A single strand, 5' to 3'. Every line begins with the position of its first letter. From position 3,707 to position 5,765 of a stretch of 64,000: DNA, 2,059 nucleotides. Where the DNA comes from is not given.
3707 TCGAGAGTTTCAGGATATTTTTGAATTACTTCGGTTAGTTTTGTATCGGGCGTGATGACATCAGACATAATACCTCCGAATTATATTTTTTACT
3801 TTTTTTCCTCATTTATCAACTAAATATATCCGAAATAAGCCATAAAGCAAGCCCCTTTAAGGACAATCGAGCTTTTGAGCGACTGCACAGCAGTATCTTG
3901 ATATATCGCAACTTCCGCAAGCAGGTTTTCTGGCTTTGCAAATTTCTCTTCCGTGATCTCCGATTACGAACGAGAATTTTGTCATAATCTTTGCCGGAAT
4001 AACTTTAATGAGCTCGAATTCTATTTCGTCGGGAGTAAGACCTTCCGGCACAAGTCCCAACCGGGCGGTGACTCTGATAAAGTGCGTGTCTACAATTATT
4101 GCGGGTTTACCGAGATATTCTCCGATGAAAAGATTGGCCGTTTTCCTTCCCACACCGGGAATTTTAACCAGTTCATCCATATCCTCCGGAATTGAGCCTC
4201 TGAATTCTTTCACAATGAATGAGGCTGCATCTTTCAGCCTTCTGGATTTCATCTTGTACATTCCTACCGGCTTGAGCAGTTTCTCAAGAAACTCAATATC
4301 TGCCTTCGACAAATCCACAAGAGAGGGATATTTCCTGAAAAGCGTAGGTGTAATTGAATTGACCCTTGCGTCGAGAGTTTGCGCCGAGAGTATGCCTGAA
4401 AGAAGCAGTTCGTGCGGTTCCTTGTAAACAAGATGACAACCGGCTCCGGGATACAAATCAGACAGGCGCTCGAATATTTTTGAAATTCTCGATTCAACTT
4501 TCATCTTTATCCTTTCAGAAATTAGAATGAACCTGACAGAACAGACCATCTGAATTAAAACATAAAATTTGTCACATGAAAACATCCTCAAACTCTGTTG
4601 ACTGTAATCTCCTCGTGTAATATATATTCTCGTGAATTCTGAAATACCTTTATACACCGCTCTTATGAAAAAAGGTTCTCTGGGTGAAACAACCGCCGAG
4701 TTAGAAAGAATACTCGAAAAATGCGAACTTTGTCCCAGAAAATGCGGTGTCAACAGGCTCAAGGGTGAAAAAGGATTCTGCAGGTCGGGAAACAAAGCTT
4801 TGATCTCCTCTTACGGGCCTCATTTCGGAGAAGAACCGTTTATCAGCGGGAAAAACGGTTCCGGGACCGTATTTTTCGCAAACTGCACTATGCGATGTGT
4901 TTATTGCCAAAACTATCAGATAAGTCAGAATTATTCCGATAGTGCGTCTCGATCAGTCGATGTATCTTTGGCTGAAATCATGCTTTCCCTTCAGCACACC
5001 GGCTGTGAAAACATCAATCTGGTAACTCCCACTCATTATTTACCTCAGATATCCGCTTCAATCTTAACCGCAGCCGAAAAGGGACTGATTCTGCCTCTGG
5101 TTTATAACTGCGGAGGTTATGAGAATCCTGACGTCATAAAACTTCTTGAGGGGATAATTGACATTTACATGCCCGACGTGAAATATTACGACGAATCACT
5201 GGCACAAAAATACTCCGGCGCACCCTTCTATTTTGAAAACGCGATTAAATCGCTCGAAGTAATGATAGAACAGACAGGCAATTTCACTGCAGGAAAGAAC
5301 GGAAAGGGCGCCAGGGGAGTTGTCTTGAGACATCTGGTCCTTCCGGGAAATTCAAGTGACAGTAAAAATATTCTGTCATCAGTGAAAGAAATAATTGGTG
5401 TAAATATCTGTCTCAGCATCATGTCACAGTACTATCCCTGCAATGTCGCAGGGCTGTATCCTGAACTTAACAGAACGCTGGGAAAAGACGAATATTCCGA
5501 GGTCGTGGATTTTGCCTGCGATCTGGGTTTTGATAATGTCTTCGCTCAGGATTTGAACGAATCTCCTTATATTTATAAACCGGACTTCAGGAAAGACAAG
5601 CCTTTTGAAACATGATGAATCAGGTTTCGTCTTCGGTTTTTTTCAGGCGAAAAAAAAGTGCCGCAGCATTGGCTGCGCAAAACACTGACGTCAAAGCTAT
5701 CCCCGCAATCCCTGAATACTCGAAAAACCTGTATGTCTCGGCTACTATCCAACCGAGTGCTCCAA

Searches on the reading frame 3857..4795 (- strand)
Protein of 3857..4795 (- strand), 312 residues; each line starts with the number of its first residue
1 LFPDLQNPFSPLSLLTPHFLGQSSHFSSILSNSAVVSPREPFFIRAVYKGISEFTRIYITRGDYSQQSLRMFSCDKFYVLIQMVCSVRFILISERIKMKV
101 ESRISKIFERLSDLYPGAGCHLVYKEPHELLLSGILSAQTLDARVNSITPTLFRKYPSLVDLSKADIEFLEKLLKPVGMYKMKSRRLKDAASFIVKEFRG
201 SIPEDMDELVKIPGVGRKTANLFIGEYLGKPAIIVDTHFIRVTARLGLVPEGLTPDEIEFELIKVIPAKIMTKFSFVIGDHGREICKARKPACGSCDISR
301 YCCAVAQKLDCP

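Call 50: search_protein_families(library=pfam, proteins=[window:3857-4795:-], max_evalue=0.000001)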
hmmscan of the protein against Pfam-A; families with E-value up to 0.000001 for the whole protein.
window:3857-4795:- (312 aa): 2 families
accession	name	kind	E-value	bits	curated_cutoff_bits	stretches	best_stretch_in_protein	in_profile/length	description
PF00730.31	HhH-GPD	-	6.6e-22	78.3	26.2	1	133-267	2-107/108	HhH-GPD superfamily base excision DNA repair protein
PF00633.29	HHH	-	3.6e-07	30.1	24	1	198-223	2-27/30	Helix-hairpin-helix motif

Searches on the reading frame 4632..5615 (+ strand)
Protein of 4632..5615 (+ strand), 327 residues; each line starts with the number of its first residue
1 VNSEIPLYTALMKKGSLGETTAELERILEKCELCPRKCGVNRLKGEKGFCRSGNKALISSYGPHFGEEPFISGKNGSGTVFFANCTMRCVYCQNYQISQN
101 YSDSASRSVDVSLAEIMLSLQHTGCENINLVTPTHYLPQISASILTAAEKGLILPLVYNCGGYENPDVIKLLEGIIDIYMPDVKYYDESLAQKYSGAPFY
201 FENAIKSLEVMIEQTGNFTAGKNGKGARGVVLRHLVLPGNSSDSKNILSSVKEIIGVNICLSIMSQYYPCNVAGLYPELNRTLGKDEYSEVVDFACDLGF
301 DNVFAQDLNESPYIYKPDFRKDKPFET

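Call 50: search_protein_families(library=pfam, proteins=[window:4632-5615:+], max_evalue=0.000001)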
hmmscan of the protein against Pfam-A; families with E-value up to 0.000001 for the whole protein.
window:4632-5615:+ (327 aa): 1 family
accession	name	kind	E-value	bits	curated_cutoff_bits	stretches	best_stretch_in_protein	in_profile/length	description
PF04055.27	Radical_SAM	-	6.3e-09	36.6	29.5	1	81-213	3-138/166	Radical SAM superfamily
